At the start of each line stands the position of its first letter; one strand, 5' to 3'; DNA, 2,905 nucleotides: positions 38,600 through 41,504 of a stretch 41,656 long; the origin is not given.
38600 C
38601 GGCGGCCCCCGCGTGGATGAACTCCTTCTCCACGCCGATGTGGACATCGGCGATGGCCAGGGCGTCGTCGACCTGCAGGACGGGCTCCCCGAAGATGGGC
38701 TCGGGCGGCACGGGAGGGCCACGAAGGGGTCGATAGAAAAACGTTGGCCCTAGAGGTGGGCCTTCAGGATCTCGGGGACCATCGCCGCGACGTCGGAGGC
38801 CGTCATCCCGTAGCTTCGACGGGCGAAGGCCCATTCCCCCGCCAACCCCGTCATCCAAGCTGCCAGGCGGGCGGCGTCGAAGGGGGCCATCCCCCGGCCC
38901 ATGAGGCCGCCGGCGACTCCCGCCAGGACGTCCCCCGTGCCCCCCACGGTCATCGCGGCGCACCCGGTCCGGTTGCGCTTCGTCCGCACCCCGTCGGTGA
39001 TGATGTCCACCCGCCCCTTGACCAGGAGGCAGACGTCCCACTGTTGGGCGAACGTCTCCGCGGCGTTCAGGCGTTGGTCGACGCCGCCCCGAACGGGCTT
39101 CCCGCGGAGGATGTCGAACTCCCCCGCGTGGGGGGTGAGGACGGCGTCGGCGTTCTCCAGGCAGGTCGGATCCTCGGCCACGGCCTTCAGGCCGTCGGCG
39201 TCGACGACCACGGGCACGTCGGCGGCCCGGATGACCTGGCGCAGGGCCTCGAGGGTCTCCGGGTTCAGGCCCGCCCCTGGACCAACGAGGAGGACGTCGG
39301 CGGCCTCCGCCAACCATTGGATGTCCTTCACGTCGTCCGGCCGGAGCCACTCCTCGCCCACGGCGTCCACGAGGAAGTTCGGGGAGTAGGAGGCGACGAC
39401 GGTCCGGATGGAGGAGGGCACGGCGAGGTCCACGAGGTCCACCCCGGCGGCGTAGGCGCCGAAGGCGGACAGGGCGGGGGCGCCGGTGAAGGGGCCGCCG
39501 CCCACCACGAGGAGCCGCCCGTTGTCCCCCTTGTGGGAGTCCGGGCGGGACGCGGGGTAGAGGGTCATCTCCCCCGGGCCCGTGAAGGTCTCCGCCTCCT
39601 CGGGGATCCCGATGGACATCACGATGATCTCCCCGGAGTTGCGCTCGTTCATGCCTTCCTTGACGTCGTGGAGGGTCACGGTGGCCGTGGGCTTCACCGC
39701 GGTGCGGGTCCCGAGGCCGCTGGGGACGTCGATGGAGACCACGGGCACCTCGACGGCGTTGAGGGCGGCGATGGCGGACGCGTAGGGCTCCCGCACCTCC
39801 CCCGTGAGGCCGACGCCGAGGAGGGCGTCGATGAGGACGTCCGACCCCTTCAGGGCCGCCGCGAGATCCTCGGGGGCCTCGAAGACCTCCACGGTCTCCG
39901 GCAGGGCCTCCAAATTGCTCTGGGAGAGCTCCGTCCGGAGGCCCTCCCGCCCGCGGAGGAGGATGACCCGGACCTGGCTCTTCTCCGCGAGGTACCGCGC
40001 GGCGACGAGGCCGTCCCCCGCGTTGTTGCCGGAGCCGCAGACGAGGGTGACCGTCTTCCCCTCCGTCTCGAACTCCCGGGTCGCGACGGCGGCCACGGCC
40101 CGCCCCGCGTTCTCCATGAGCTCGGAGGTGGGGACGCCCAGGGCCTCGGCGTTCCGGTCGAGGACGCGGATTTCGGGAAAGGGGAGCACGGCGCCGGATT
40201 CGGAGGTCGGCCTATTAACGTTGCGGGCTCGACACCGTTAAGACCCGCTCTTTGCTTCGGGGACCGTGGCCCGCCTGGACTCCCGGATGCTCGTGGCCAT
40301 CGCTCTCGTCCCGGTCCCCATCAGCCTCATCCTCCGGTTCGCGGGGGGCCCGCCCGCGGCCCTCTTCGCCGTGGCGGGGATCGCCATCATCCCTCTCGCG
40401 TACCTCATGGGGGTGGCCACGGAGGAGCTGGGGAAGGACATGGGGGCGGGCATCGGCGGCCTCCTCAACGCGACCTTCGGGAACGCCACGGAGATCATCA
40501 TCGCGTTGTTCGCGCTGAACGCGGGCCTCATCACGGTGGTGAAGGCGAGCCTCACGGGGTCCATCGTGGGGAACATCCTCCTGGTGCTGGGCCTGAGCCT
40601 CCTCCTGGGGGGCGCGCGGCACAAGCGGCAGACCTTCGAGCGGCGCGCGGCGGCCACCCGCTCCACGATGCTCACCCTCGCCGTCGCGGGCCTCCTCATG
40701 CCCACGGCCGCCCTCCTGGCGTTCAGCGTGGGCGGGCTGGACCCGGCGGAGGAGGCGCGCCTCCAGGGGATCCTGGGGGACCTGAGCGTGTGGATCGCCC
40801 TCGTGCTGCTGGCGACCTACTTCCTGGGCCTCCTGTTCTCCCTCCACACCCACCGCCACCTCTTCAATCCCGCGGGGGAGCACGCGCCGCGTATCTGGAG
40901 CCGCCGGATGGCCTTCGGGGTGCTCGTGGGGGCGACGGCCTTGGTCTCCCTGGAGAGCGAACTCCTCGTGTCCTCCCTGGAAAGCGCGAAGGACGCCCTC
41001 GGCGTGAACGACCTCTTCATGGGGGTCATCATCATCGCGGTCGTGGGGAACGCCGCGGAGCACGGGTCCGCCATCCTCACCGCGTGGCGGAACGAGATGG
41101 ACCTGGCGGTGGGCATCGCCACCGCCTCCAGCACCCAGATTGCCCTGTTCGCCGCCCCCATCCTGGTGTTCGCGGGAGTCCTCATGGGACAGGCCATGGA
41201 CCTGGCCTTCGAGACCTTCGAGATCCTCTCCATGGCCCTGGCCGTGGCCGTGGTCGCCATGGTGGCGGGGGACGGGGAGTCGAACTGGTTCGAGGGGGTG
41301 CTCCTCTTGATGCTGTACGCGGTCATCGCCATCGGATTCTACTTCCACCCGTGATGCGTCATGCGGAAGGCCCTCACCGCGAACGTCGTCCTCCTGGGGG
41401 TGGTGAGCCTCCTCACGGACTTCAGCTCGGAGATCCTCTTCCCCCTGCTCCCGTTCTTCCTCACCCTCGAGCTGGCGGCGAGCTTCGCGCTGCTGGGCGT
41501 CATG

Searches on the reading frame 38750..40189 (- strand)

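Call 24: search_protein_families(library=pfam, proteins=[window:38750-40189:-], max_evalue=0.001)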
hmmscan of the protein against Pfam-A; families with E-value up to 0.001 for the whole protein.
window:38750-40189:- (479 aa): 3 families
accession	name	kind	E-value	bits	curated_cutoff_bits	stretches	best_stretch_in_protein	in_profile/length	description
PF01256.23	Carb_kinase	-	2.2e-48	165.3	27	1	227-471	2-240/242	NAD(P)H-hydrate dehydratase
PF03853.21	YjeF_N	-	5.6e-39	134.3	24.9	1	23-179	3-169/169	YjeF-related protein N-terminus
PF02110.20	HK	-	3e-08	33.8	27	1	264-466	18-233/247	Hydroxyethylthiazole kinase family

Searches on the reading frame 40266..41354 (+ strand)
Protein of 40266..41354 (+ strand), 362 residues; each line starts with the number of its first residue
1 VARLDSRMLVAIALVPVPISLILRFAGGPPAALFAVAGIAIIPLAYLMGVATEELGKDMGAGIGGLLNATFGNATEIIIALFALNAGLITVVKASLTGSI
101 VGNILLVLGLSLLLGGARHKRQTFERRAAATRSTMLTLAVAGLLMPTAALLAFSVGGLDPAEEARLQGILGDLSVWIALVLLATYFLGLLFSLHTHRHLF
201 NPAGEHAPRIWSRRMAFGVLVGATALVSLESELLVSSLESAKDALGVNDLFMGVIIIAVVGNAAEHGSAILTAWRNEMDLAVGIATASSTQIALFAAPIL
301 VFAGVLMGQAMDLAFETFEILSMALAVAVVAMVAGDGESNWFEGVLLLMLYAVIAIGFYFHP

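Call 24: search_protein_families(library=pfam, proteins=[window:40266-41354:+], max_evalue=0.001)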
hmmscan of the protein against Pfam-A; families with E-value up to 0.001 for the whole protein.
window:40266-41354:+ (362 aa): 1 family
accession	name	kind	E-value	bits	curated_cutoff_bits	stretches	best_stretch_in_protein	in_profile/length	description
PF01699.29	Na_Ca_ex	-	8.9e-37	126.8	24.9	2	216-359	2-150/151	Sodium/calcium exchanger protein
